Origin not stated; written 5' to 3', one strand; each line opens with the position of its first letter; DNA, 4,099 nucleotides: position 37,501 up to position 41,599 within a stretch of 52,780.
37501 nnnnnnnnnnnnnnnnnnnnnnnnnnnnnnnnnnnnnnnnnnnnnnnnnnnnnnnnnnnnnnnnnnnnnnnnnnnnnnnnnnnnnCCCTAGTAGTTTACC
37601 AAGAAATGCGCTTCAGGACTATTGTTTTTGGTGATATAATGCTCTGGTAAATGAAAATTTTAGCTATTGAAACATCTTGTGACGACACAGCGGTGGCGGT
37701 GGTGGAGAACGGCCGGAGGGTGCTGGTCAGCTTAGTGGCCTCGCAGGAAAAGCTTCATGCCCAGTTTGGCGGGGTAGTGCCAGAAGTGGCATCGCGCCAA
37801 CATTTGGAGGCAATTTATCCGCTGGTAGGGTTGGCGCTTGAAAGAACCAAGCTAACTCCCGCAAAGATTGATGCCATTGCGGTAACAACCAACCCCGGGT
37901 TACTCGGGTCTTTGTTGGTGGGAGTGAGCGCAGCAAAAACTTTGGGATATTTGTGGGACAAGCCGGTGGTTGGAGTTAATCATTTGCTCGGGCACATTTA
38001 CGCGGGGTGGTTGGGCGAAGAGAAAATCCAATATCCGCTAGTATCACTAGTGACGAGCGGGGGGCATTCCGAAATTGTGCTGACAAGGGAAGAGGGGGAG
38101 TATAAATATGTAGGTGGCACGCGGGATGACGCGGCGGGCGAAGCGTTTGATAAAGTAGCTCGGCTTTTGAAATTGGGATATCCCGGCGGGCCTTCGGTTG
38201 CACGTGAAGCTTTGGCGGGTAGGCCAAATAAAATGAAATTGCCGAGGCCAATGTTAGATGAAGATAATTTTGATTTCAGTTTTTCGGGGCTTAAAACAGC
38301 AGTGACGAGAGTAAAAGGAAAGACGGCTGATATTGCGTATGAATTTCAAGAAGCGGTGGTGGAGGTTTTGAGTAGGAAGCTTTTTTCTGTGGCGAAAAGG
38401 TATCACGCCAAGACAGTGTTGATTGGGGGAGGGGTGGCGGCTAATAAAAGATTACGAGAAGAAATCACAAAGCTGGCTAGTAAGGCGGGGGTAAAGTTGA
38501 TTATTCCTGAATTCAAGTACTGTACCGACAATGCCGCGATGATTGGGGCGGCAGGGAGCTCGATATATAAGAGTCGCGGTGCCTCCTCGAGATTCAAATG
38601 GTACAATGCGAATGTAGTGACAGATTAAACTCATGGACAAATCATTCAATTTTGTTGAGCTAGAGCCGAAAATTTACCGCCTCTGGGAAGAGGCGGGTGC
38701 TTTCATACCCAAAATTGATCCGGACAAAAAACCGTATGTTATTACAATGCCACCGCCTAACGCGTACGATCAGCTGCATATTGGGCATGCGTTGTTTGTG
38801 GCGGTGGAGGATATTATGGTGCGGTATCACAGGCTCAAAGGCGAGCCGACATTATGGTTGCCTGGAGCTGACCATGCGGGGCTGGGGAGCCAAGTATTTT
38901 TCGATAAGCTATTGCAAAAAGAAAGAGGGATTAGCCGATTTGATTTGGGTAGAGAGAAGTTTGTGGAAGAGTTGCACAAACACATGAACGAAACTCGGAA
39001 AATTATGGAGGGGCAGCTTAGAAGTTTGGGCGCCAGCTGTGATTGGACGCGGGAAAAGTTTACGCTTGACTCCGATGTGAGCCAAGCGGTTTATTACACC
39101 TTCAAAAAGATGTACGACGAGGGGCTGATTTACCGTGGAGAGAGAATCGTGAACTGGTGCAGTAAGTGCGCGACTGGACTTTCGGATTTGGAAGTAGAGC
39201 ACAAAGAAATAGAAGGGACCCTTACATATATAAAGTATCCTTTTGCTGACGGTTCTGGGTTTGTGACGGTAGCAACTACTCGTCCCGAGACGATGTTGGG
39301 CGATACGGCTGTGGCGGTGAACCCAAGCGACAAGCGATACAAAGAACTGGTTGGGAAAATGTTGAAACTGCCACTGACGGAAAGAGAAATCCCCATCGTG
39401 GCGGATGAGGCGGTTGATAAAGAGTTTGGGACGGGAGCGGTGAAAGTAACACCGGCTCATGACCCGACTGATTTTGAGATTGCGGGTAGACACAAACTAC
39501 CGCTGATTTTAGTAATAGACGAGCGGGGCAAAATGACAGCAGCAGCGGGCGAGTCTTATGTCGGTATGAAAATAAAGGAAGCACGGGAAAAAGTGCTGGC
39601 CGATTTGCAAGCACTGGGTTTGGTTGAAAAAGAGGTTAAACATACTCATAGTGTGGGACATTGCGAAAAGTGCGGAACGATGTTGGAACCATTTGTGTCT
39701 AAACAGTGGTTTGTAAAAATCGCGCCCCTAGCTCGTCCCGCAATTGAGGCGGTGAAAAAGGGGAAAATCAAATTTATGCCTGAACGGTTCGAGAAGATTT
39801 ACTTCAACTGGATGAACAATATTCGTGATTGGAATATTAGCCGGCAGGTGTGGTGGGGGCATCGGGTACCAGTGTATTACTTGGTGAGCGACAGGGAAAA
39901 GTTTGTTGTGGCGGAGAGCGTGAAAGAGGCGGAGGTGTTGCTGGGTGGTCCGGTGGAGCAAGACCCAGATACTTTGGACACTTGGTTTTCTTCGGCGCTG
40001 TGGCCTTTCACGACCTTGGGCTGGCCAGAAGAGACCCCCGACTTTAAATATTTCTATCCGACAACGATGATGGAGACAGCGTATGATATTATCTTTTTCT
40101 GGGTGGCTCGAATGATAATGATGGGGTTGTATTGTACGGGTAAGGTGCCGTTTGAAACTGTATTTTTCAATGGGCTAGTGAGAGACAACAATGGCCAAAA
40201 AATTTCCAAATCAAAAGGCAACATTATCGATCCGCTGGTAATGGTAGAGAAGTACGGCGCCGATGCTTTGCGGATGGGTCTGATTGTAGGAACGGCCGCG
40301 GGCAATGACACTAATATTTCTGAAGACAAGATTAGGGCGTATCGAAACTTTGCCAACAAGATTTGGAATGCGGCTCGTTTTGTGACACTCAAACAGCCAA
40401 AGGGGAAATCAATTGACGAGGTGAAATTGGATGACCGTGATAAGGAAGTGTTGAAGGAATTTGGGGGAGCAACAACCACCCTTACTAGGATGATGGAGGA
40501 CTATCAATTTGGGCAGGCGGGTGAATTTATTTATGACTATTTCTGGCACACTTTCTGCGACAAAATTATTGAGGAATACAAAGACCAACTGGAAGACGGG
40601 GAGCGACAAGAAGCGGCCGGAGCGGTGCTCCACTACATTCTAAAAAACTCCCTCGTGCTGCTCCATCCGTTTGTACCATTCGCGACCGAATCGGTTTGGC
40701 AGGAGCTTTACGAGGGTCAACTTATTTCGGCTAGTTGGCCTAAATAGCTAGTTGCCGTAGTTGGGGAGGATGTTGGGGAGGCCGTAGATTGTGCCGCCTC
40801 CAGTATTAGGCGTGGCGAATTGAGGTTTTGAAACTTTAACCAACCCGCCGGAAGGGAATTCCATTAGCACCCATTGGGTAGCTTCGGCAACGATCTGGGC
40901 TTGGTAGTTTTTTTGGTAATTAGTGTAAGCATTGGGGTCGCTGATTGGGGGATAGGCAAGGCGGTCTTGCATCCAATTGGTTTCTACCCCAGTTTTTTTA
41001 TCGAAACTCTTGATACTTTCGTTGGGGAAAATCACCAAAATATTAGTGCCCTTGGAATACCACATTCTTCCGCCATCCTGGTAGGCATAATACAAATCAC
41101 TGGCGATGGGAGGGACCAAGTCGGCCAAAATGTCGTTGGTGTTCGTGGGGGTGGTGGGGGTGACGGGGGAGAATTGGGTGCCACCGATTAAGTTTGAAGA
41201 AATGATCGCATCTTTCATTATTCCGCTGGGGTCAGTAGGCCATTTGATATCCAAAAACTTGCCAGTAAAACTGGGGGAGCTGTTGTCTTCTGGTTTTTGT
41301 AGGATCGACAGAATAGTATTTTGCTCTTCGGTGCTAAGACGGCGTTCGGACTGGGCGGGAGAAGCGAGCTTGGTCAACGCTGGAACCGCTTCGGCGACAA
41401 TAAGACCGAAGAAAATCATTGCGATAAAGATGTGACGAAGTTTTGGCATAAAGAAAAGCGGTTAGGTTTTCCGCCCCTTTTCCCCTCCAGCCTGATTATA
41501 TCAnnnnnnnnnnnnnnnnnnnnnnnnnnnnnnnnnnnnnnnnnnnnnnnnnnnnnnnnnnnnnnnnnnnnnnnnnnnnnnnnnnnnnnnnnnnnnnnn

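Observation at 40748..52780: Compact T4SS-like apparatus with prgH-prgI-prgJ-type synteny but no DNA-processing or coupling genes: candidate uncharacterised envelope-spanning machine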

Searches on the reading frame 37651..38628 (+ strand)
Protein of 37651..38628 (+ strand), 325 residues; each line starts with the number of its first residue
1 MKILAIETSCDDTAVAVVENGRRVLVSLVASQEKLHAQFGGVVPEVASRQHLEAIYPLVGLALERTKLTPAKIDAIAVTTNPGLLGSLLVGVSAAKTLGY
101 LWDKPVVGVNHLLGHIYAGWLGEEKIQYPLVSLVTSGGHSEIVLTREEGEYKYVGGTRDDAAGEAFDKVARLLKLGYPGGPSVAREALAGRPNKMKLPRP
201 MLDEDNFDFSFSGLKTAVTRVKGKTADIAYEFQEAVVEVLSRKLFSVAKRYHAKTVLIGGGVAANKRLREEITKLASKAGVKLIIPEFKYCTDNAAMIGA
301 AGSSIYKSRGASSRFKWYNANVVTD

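Call 5: search_protein_families(library=pfam, proteins=[window:37651-38628:+], max_evalue=0.01)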
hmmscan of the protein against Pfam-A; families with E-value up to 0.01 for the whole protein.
window:37651-38628:+ (325 aa): 2 families
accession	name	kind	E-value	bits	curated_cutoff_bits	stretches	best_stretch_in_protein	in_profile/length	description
PF00814.31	TsaD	-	2.7e-95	319.5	24.8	1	24-299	2-263/264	tRNA N6-adenosine threonylcarbamoyltransferase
PF22521.2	HypF_C_2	-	3e-10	40.7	27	1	162-293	96-234/241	Carbamoyltransferase, Kae1-like Domain, second subdomain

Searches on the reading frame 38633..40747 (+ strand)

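Call 5: search_protein_families(library=pfam, proteins=[window:38633-40747:+], max_evalue=0.01)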
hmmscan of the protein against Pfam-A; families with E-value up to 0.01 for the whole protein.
window:38633-40747:+ (704 aa): 4 families
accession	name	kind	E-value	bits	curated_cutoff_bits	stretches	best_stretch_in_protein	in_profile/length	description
PF00133.28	tRNA-synt_1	-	4.4e-130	434.6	22.7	1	13-563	1-414/414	tRNA synthetases class I (I, L, M and V)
PF09334.17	tRNA-synt_1g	-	9.8e-23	81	20.1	3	35-248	1-190/391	tRNA synthetases class I (M)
PF08264.19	Anticodon_1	-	1.3e-22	80.7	25.1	1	603-704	1-106/148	Anticodon-binding domain of tRNA ligase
PF13603.12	tRNA-synt_1_2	-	7.4e-12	45.6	25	1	241-302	86-147/185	Leucyl-tRNA synthetase, editing domain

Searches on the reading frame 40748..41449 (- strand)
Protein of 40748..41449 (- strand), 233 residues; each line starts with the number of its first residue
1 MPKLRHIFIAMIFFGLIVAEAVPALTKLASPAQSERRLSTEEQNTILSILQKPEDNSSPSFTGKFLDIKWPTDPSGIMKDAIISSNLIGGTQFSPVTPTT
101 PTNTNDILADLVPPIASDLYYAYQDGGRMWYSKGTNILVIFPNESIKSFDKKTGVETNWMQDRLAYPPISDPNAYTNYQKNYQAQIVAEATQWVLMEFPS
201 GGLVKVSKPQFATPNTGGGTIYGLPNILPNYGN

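Call 5: search_protein_families(library=pfam, proteins=[window:40748-41449:-], max_evalue=0.01)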
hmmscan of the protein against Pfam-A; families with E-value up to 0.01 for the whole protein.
window:40748-41449:- (233 aa): 0 families

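Call 11: search_protein_families(library=ncbifam, proteins=[window:40748-41449:-], max_evalue=0.01)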
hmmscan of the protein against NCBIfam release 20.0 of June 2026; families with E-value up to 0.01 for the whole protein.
window:40748-41449:- (233 aa): 0 families

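Call 41: find_homologous_proteins(query=window:40748-41449:-, max_evalue=0.001)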
Query window:40748-41449:- (233 aa): 38 proteins with E <= 0.001 among 1052 candidates.
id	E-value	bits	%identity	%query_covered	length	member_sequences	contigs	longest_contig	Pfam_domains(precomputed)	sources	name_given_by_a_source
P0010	7.1e-153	525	100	100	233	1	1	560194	-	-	-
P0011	5.5e-120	417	82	97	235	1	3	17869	-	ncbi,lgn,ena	-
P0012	1.1e-116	407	81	95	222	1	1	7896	-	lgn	-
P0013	1.4e-114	400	80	95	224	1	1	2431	-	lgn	-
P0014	6.8e-100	352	70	96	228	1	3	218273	-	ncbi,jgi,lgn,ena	ncbi:MAG: hypothetical protein WC553_02780 [Patescibacteria group bacterium]|jgi:hypothetical protei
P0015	5.4e-99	349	66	100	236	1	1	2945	-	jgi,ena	-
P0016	8.0e-99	348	71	99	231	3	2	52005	-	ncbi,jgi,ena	-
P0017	1.0e-98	348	66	100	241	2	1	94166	-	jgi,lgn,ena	-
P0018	4.3e-98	346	68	100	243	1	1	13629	-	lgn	-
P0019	1.1e-93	331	63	99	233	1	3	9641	-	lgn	-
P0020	1.7e-84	301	59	100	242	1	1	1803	-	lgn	-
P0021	2.2e-84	301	59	100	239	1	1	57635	-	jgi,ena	-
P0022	6.3e-83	296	58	100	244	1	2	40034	-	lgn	-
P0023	4.3e-76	274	58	95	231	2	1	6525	-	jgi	-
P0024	1.0e-67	246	55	87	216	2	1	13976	-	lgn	-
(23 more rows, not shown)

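Call 50: predict_structure(alignment_id=A3)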
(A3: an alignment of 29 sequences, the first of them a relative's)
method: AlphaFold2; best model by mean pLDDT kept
length: 233 residues; sequences in the alignment: 29
mean_pLDDT: 70.8   pTM: 0.44
mean pLDDT of the five models: 70.8, 70.6, 69.5, 68.3, 67.1
residues with pLDDT >= 90: 71; 70-90: 49; 50-70: 57; < 50: 56
segments of 3 or more residues with pLDDT < 50: 30-35, 51-60, 88-104, 216-226, 228-233
pLDDT, mean of each block of 10 residues (from residue 1): 75 87 61 48 59 43 54 56 49 41 52 86 91 91 92 92 88 92 92 93 90 57 47 42
secondary structure, 60 per line:
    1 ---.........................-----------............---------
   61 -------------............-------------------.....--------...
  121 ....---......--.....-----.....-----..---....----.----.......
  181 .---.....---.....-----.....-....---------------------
elements in order: H4-28 H40-51 H74-85 H105-109 H118-124 E128-133 E136-140 E146-150 H161-164 H174-181 E185-189 E193-197 E203-207 H209-212

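Call 55: fold_search(model_id=the predicted structure, library=pdb)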
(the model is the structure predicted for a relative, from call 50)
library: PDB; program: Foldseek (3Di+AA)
matches with E <= 10: 1243; with E <= 0.001: 0
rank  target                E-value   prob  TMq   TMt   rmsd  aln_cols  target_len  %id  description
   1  1kll                  2.5e-02  0.38  0.13  0.22  14.4       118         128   10  Molecular basis of mitomycin C resictance in streptomyces: Crystal structures of the MRD protein with and without a drug (released 2002-07-19)
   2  3vcx_A                2.7e-02  0.44  0.14  0.24  14.4       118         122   14  Crystal structure of a putative glyoxalase/bleomycin resistance protein from Rhodopseudomonas palustris CGA009 (released 2012-01-18)
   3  2c21_A                3.5e-02  0.44  0.15  0.23  13.0       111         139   14  Specificity of the Trypanothione-dependednt Leishmania major Glyoxalase I: Structure and biochemical comparison with t (released 2006-02-01)
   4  3db7                  4.5e-02  0.33  0.13  0.21  11.7       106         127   14  Crystal structure of a putative calcium-regulated periplasmic protein (bt0923) from bacteroides thetaiotaomicron at 1.40 (released 2008-10-28)
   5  6g6q_E                5.1e-02  0.57  0.13  0.19  11.4        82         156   15  Crystal structure of the computationally designed Ika4 protein (released 2018-11-28)
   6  4jh1_A                5.1e-02  0.41  0.15  0.22  13.4       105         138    8  Crystal Structure of FosB from Bacillus cereus with Zinc and Sulfate at 1.55 A Resolution -SAD Phasing (released 2013-10-02)
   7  7n7g_B                5.1e-02  0.38  0.14  0.22  13.4       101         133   13  Crystal Structure of FosB from Enterococcus faecium with Fosfomycin (released 2022-07-27)
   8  6npc_B                5.1e-02  0.25  0.12  0.09  10.1        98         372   14  X-ray crystal structure of TmpA, 2-trimethylaminoethylphosphonate hydroxylase, with Fe, 2OG, and 2-trimethylaminoethyl (released 2019-03-06)
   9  1ecs_A                6.6e-02  0.41  0.14  0.25  13.2       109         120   11  THE 1.7 A CRYSTAL STRUCTURE OF A BLEOMYCIN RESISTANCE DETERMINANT ENCODED ON THE TRANSPOSON TN5 (released 2001-05-02)
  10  9fmd_w                6.6e-02  0.38  0.18  0.09  11.9       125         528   16  Integrative model of the human post-catalytic spliceosome (P-complex) (released 2024-07-10)
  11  7n7g_A                7.0e-02  0.33  0.14  0.21  13.5       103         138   12  Crystal Structure of FosB from Enterococcus faecium with Fosfomycin (released 2022-07-27)
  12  6g6q_F                7.9e-02  0.60  0.15  0.21  10.7        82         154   15  Crystal structure of the computationally designed Ika4 protein (released 2018-11-28)
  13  3vcx_B                7.9e-02  0.35  0.14  0.25  13.1       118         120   11  Crystal structure of a putative glyoxalase/bleomycin resistance protein from Rhodopseudomonas palustris CGA009 (released 2012-01-18)
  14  3p8a_B                7.9e-02  0.30  0.15  0.14  16.1       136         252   10  Crystal Structure of a hypothetical protein from Staphylococcus aureus (released 2011-10-19)
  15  6g6q_G                9.0e-02  0.54  0.14  0.19  11.2        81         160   14  Crystal structure of the computationally designed Ika4 protein (released 2018-11-28)
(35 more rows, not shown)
